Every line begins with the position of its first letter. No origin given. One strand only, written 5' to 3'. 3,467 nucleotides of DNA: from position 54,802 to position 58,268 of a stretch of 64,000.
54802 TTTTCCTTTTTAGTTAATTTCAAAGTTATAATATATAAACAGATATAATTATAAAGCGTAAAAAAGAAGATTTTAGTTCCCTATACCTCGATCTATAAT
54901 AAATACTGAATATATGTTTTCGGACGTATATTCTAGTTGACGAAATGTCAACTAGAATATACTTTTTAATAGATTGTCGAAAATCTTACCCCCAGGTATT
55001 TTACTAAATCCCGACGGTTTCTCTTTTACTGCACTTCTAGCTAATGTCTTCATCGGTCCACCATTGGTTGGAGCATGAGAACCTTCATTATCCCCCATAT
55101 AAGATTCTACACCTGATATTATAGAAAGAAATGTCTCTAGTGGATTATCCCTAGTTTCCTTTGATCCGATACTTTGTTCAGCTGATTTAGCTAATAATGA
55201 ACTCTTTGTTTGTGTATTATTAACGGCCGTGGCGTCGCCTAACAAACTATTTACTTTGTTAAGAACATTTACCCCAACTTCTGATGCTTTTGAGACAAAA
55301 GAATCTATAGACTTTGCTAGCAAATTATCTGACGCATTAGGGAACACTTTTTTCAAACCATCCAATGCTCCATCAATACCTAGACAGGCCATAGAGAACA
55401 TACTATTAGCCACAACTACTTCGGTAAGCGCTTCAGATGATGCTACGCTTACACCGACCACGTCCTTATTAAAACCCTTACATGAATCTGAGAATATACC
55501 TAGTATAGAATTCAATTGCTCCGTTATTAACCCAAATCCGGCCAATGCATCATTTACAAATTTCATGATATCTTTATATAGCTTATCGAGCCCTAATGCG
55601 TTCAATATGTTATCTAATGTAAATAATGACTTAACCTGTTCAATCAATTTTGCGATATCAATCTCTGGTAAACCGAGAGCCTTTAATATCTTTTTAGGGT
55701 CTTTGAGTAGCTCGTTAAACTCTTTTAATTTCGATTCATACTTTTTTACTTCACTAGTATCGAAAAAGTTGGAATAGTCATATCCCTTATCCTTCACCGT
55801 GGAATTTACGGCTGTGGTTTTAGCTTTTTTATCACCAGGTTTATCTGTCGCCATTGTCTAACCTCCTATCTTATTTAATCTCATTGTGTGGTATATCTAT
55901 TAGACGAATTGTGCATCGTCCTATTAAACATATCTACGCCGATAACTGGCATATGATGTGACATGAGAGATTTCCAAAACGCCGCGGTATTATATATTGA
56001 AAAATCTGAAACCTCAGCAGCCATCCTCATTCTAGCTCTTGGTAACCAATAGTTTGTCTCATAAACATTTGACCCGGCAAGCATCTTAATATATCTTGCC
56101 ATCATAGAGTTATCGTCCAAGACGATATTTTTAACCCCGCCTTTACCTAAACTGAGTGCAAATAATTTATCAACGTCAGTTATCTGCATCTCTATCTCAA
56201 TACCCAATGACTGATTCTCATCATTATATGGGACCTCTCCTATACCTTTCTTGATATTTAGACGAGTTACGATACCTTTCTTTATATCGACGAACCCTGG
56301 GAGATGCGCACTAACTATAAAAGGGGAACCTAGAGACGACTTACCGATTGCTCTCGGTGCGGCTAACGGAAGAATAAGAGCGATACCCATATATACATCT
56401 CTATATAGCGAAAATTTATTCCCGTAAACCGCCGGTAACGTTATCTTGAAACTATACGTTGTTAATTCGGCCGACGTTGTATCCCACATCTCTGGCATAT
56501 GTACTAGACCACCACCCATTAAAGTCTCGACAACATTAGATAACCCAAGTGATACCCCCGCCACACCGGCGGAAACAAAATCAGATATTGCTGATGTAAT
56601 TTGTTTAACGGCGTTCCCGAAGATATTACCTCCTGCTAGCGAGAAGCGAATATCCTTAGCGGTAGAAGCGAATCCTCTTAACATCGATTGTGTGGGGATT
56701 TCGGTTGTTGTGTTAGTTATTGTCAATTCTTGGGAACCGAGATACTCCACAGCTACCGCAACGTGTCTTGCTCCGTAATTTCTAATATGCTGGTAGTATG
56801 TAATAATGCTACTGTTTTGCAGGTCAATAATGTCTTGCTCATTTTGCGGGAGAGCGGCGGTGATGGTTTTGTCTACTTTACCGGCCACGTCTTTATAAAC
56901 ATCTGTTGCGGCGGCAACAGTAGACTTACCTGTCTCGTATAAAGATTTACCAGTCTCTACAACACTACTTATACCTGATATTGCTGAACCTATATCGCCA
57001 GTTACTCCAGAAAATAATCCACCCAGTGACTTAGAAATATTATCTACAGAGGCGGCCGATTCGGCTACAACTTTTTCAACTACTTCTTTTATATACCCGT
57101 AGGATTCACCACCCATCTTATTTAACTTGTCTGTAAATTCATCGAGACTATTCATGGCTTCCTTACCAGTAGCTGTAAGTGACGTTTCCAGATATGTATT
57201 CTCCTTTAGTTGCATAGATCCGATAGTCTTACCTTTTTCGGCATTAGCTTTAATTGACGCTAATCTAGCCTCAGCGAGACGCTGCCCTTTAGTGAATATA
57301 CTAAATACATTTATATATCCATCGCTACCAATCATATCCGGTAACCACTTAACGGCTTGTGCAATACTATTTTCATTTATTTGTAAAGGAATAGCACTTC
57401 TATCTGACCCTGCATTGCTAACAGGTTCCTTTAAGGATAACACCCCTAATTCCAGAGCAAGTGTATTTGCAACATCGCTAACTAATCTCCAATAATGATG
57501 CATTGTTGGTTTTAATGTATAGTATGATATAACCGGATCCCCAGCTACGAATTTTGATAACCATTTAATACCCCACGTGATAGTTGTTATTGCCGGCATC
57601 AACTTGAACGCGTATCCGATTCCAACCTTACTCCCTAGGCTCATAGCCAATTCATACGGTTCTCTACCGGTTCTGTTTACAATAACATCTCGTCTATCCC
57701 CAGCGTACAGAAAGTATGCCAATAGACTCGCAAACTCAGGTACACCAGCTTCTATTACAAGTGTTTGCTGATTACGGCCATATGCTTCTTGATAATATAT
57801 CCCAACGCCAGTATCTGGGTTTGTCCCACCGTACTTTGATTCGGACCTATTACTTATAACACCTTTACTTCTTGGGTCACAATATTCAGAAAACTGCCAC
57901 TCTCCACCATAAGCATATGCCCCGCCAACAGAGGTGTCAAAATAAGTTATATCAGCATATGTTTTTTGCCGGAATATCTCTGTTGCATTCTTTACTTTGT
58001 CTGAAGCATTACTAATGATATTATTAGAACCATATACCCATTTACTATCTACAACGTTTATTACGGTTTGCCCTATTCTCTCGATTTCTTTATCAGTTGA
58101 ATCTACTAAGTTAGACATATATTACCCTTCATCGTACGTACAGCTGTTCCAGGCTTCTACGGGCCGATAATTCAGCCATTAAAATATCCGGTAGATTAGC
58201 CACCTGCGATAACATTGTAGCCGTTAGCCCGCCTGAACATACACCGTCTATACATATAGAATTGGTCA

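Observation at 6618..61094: Recurrent T-tract + wTGAww core at a fixed distance from start codons: candidate phage-RNAP promoter family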

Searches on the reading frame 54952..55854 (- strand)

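Call 48: search_protein_families(library=phrogs, proteins=[window:54952-55854:-], max_evalue=0.01)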
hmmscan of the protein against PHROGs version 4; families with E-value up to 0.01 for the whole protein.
window:54952-55854:- (300 aa): 1 family
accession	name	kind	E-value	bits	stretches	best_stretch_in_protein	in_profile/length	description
phrog_16549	-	unknown function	0.0093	16.4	0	156-217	37-94/343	-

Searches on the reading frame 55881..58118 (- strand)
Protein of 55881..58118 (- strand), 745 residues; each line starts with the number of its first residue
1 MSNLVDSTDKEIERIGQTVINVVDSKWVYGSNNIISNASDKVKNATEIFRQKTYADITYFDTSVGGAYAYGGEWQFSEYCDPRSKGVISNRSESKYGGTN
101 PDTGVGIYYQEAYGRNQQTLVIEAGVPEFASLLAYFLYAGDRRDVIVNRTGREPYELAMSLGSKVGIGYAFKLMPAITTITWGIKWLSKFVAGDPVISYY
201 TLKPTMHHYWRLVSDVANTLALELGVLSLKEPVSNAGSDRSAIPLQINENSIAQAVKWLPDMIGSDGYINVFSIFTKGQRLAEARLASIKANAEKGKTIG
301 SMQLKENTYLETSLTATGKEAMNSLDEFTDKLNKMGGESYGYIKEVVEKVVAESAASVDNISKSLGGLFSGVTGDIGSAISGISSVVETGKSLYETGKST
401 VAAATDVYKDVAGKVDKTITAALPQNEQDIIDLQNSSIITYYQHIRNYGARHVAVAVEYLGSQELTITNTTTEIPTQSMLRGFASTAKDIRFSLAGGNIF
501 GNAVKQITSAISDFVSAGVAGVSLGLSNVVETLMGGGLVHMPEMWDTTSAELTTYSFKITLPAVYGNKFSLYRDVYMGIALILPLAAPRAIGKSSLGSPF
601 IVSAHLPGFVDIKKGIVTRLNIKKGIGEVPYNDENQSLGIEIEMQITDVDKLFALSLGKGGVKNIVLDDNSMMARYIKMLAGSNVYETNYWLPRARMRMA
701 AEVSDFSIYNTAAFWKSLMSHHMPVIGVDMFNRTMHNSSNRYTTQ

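Call 5: search_protein_families(library=phrogs, proteins=[window:55881-58118:-])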
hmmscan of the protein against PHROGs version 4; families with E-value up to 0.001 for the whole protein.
window:55881-58118:- (745 aa): 2 families
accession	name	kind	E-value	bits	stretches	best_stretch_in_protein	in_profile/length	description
phrog_3181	-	unknown function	6e-98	330.2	1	21-707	5-672/703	-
phrog_20401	-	head and packaging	7.6e-19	68.7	1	466-655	216-407/473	virion structural protein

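Call 51: search_protein_families(library=pfam, proteins=[window:55881-58118:-], max_evalue=0.01)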
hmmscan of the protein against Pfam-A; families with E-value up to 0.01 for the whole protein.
window:55881-58118:- (745 aa): 0 families
